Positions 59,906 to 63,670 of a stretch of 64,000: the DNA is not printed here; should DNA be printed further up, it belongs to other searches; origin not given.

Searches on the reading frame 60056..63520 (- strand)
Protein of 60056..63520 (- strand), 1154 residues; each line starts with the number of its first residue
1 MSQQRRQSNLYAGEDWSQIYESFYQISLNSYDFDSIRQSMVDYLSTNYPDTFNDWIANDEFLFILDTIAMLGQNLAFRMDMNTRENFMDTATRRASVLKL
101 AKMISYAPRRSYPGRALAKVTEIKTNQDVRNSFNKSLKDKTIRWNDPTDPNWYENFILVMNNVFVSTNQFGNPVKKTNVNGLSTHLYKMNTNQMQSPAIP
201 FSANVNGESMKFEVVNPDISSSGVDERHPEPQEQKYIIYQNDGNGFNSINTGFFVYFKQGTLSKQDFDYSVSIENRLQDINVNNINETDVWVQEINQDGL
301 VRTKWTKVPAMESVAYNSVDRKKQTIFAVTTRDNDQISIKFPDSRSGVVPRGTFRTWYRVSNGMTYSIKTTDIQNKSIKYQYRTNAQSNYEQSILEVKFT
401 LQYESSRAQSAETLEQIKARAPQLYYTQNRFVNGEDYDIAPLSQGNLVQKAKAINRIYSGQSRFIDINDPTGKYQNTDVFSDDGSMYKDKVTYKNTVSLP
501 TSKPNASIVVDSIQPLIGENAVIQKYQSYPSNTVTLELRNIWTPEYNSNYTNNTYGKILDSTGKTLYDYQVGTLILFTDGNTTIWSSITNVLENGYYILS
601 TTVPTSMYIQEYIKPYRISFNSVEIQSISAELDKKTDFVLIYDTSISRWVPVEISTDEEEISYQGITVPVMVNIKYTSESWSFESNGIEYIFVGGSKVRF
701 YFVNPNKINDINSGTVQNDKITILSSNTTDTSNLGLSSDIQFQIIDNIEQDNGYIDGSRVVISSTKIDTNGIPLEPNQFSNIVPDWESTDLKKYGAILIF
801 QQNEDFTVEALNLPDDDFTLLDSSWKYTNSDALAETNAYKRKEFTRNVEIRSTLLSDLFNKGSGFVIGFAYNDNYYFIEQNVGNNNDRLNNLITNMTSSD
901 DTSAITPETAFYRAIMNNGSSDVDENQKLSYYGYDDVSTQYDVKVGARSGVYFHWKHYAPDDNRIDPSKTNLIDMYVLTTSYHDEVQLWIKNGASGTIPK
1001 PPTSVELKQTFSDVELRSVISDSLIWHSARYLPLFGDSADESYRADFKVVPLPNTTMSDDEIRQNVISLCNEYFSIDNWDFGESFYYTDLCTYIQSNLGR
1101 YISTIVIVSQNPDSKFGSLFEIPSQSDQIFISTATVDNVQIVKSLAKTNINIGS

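Call 6: search_protein_families(library=pfam, proteins=[window:60059-63520:-], max_evalue=0.01)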
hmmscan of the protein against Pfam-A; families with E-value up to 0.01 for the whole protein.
window:60059-63520:- (1154 aa): 0 families

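Call 12: search_protein_families(library=phrogs, proteins=[window:60059-63520:-], max_evalue=0.01)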
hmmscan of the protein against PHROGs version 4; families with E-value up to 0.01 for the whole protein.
window:60059-63520:- (1154 aa): 2 families
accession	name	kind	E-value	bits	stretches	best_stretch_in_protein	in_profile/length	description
phrog_10646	-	tail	0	1942.6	1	1-1153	1-1141/1142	baseplate wedge subunit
phrog_219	-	tail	3.5e-17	63.2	2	27-124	5-101/598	baseplate wedge subunit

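Call 85: find_encoding_contigs(protein=window:60056-63520:-, flank=10000, max_places=10)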
Protein window:60056-63520:- (1154 aa): 23 contigs read that carry it; 10 places shown.
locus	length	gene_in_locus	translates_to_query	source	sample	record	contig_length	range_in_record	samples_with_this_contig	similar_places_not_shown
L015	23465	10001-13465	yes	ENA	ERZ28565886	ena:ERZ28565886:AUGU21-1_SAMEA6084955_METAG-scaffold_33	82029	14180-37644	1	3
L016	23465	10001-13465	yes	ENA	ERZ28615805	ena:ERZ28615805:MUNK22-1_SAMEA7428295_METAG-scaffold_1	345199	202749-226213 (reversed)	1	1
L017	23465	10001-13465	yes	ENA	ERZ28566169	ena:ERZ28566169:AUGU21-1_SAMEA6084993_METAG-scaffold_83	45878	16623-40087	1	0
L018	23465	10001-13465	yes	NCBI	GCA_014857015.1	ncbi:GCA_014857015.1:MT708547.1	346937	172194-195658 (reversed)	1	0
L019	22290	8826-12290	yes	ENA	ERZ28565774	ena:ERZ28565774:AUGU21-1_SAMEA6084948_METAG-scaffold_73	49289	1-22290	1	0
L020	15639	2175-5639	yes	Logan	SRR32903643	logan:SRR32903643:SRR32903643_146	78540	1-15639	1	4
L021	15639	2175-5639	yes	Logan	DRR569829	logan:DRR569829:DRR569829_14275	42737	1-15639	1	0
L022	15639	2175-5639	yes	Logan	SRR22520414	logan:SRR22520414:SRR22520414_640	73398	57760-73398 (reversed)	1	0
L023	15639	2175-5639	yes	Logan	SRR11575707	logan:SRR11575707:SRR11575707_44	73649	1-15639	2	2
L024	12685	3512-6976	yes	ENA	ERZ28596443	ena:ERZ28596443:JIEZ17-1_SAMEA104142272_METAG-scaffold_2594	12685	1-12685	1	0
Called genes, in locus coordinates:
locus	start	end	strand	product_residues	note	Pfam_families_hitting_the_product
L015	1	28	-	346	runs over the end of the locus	PF00149:Metallophos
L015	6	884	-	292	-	-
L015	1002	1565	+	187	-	-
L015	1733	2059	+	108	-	-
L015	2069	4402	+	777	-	-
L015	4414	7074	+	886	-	PF04717:Phage_base_V (weak), PF01551:Peptidase_M23 (faint), PF10106:DUF2345 (faint), PF00959:Phage_lysozyme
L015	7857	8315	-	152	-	-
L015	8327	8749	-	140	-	-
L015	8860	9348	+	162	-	PF00959:Phage_lysozyme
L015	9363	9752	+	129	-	PF04965:GPW_gp25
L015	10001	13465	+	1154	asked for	PF27647:DUF8360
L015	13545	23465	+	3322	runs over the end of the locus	-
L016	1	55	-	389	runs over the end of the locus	-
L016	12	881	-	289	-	-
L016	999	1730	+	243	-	-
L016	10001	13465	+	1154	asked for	PF27647:DUF8360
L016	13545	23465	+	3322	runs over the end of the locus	-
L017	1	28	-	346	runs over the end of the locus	PF00149:Metallophos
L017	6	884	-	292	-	-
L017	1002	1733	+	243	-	-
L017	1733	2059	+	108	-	-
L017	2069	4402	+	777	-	-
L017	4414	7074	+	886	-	PF04717:Phage_base_V (weak), PF01551:Peptidase_M23 (faint), PF10106:DUF2345 (faint), PF00959:Phage_lysozyme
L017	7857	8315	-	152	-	-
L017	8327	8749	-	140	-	-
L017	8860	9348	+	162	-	PF00959:Phage_lysozyme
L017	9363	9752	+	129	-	PF04965:GPW_gp25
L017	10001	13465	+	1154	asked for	PF27647:DUF8360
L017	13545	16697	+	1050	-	-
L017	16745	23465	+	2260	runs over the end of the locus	-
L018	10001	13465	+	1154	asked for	PF27647:DUF8360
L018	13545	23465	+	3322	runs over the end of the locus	-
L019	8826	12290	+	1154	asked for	PF27647:DUF8360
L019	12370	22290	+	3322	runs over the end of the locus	-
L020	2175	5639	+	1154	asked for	PF27647:DUF8360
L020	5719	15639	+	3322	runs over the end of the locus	-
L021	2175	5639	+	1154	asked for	PF27647:DUF8360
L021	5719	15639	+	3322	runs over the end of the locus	-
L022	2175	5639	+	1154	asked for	PF27647:DUF8360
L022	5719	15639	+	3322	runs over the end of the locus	-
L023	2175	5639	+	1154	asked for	PF27647:DUF8360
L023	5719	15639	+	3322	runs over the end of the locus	-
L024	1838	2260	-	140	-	-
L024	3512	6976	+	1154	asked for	PF27647:DUF8360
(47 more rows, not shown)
